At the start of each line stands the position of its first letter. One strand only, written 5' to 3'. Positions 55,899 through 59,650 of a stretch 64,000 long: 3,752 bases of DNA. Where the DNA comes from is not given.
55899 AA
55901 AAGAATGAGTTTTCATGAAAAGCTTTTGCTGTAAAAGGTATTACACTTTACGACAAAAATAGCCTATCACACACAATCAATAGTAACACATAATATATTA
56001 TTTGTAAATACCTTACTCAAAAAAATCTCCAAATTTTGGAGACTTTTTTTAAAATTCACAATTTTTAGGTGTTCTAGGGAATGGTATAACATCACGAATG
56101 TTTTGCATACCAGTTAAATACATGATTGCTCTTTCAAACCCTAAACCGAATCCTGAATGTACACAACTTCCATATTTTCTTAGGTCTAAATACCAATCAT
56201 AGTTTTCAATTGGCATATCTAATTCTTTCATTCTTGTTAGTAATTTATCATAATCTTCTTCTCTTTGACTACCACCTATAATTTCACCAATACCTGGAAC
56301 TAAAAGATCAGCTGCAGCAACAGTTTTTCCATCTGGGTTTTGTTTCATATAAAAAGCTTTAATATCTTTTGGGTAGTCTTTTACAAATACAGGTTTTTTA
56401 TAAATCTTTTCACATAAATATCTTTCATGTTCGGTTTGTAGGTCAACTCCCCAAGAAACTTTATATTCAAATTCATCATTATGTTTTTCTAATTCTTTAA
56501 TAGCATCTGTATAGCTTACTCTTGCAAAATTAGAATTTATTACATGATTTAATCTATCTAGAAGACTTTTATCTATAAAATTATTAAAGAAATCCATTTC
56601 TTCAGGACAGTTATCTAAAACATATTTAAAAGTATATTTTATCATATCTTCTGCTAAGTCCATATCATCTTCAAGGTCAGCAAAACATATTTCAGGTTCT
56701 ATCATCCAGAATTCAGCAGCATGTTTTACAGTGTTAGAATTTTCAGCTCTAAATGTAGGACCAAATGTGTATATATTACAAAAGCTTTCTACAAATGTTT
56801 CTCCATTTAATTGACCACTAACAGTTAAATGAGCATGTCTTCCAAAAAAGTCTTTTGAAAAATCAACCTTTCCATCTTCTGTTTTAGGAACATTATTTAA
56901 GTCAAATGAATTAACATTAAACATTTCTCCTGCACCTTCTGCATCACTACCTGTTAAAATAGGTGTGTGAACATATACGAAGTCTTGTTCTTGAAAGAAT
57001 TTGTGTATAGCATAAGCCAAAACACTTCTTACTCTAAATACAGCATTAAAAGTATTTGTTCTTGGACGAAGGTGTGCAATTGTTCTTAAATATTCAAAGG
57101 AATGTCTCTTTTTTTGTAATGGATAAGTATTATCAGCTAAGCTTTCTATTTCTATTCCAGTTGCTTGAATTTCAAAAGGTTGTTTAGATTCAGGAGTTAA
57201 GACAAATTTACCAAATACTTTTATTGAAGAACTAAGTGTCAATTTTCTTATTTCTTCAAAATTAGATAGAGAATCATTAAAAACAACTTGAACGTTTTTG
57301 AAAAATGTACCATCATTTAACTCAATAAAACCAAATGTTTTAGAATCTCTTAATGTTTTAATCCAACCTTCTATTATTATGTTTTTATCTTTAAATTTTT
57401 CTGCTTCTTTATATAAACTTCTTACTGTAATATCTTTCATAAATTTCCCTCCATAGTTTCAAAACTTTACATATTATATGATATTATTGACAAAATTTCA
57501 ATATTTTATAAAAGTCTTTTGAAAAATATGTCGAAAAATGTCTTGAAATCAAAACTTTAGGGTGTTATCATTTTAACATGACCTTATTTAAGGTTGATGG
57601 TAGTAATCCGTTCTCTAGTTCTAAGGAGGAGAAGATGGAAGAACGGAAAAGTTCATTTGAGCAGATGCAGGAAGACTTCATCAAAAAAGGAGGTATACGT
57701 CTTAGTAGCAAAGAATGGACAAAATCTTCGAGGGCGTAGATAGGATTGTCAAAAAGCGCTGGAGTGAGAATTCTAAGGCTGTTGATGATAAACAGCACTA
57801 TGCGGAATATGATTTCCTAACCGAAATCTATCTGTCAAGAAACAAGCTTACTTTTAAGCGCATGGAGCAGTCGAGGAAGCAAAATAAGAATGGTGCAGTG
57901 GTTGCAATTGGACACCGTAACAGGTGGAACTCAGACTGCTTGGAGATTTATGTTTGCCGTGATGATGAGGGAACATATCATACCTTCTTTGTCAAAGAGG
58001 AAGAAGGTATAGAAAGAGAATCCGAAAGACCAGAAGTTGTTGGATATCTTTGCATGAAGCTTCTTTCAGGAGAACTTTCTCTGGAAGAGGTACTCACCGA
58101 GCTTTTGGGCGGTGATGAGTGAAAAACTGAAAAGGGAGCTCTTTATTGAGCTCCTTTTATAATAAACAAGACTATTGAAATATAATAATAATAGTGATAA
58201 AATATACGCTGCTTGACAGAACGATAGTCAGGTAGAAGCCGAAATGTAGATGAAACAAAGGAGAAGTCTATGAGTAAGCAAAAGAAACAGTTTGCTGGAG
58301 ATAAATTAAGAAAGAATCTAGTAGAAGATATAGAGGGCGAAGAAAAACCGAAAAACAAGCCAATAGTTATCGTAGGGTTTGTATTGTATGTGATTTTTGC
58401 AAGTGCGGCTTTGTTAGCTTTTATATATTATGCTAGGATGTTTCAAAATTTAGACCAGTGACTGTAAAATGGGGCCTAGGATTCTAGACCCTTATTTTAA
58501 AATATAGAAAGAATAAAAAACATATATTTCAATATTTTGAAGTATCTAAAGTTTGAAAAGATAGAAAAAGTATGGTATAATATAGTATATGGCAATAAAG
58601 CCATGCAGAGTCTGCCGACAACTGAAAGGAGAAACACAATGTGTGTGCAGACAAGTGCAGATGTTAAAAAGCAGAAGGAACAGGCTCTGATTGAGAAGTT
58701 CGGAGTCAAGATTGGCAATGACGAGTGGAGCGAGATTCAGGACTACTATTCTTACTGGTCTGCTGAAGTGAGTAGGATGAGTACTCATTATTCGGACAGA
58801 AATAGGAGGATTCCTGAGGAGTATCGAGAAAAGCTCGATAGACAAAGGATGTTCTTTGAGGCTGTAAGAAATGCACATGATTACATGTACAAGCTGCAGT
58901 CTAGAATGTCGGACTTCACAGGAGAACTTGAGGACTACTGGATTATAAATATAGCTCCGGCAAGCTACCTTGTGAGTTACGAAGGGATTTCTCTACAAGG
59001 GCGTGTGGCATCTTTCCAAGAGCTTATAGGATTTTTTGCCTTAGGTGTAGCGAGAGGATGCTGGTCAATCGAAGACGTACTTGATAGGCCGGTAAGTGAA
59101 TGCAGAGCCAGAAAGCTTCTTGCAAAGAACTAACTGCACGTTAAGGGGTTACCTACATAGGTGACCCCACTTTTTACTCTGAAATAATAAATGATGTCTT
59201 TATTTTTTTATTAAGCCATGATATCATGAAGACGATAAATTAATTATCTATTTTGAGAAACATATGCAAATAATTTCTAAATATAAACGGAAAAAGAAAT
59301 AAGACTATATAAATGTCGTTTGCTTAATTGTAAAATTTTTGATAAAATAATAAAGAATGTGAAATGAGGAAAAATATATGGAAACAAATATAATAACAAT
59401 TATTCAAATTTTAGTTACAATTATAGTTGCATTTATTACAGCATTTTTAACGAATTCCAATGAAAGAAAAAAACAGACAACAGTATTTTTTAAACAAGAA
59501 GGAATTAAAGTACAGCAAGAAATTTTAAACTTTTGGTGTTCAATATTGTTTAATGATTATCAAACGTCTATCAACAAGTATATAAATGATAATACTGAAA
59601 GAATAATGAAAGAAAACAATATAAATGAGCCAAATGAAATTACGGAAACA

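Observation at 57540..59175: Compositional island 2: autonomous orphan gene cassettes inserted between asnS and an RhuM-family gene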

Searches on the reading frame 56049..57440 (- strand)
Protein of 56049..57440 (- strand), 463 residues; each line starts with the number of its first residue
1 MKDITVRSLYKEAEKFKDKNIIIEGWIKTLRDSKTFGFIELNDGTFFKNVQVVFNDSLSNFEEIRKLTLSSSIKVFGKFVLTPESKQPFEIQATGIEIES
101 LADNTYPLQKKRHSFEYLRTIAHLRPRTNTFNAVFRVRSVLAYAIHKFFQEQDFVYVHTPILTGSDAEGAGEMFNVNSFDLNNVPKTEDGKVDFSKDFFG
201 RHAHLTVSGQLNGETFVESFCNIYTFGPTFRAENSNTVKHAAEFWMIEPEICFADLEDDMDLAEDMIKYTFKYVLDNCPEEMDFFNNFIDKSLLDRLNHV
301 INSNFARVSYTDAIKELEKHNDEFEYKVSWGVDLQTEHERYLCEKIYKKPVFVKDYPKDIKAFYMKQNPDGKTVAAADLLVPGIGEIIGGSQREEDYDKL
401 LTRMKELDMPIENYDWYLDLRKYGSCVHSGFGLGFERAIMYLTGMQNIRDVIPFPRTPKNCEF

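Call 38: find_related_loci(query=window:56049-57440:-, collection=genome_contigs, flank=8000)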
Query window:56049-57440:- (463 aa) in genome_contigs; peptide patterns used: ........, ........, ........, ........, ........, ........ (x = any residue, [..] = any of these).
600 stretches matched a pattern (row limit reached: there are more); 509 encode a relative of the query (tblastn E <= 1e-3); the best 80 are kept; 80 distinct loci.
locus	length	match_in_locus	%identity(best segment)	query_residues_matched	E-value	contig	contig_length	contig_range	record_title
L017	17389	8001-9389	97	1-463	0e+0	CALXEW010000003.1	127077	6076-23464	MAG: uncultured Clostridia bacterium isolate BRZ_DD__bin29 genome assembly, contig: BRZ_DD__NODE_152_length_127077_cov_1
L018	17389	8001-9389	96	1-463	0e+0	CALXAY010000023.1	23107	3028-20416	MAG: uncultured Clostridia bacterium isolate BRZ_MB__bin10 genome assembly, contig: BRZ_MB__NODE_3009_length_23107_cov_1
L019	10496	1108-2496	92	1-463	0e+0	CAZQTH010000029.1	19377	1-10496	MAG TPA_asm: uncultured Clostridium sp. isolate SRP141132_co1_29 genome assembly, contig: NODE_2225_length_19377_cov_20.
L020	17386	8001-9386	93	1-462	0e+0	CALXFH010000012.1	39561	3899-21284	MAG: uncultured Clostridia bacterium isolate BRZ_HT__bin100 genome assembly, contig: BRZ_HT__NODE_1563_length_39561_cov_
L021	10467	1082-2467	92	1-462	0e+0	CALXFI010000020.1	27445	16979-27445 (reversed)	MAG: uncultured Clostridia bacterium isolate BRZ_FR__bin67 genome assembly, contig: BRZ_FR__NODE_1928_length_27445_cov_1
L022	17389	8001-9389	92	1-463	0e+0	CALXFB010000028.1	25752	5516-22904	MAG: uncultured Clostridia bacterium isolate BRZ_FC__bin42 genome assembly, contig: BRZ_FC__NODE_1769_length_25752_cov_1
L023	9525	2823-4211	91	1-463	0e+0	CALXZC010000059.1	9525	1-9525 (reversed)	MAG: uncultured Clostridia bacterium isolate BRZ_MB__bin58 genome assembly, contig: BRZ_MB__NODE_10121_length_9525_cov_6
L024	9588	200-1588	90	1-463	0e+0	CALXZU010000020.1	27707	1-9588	MAG: uncultured Clostridia bacterium isolate BRZ_NM__bin19 genome assembly, contig: BRZ_NM__NODE_1373_length_27707_cov_1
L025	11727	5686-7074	89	1-463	0e+0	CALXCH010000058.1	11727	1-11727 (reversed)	MAG: uncultured Clostridia bacterium isolate BRZ_LP__bin76 genome assembly, contig: BRZ_LP__NODE_5120_length_11727_cov_7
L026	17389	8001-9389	87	1-463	0e+0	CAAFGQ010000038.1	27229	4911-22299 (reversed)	MAG TPA_asm: Clostridia bacterium, isolate HGM13654, WGS project CAAFGQ010000000 data, contig: SRS143598_2_k99_72427, wh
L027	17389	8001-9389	88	1-463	0e+0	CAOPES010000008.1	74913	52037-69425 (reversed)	MAG TPA_asm: uncultured Clostridia bacterium isolate MGBC161913 genome assembly, contig: MGBC161913.8, whole genome shot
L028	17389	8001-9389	88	1-463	0e+0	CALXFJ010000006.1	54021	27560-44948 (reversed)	MAG: uncultured Clostridia bacterium isolate BRZ_HH__bin58 genome assembly, contig: BRZ_HH__NODE_788_length_54021_cov_30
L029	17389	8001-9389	86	1-463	0e+0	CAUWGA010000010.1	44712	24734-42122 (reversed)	MAG: uncultured Clostridia bacterium isolate ERS329807__bin34 genome assembly, contig: ERS329807_NODE_843_length_44712_c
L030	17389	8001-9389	87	1-463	0e+0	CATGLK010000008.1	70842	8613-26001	MAG: uncultured Clostridia bacterium isolate extra-SRR5580763.149_1677796988 genome assembly, contig: NODE_600_length_70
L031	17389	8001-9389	87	1-463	0e+0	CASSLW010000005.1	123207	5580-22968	MAG: uncultured Clostridia bacterium isolate extra-ERR2136560.35_1677762861 genome assembly, contig: NODE_21_length_1232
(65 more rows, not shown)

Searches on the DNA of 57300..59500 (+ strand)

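Call 14: search_dna_similar(query=window:57500-59200:+, collection=phages, mode=distant)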
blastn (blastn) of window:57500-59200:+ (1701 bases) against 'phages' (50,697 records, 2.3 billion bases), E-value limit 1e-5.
No match.

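Call 15: search_dna_similar(query=window:57500-59200:+, collection=plasmids, mode=distant)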
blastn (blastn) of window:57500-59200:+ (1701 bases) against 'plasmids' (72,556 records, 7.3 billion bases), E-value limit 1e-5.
No match.

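Call 35: search_rna_families(source=window, start=57300, end=59500, threshold=evalue, max_evalue=1)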
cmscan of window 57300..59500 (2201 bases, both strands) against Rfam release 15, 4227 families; matches with E-value up to 1: 1.
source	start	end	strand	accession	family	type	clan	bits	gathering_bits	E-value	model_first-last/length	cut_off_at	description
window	58130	58239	-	RF00082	SraG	Gene; sRNA;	-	25.1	50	0.15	1-177/177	no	SraG RNA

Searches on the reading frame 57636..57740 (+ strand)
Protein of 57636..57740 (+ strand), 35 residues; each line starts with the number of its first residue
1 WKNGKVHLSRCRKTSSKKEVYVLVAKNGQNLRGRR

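Call 9: search_protein_families(library=pfam, proteins=[window:57636-57740:+], max_evalue=1)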
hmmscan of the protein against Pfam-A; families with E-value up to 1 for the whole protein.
window:57636-57740:+ (35 aa): 0 families

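Call 10: search_protein_families(library=phrogs, proteins=[window:57636-57740:+], max_evalue=1)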
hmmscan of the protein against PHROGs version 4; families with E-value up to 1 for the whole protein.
window:57636-57740:+ (35 aa): 0 families

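Call 11: search_protein_families(library=ncbifam, proteins=[window:57636-57740:+], max_evalue=1)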
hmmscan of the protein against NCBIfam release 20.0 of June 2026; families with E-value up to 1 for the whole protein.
window:57636-57740:+ (35 aa): 0 families

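Call 12: search_protein_families(library=padloc, proteins=[window:57636-57740:+], max_evalue=1)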
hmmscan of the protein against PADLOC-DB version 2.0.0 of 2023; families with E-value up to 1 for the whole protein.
window:57636-57740:+ (35 aa): 0 families
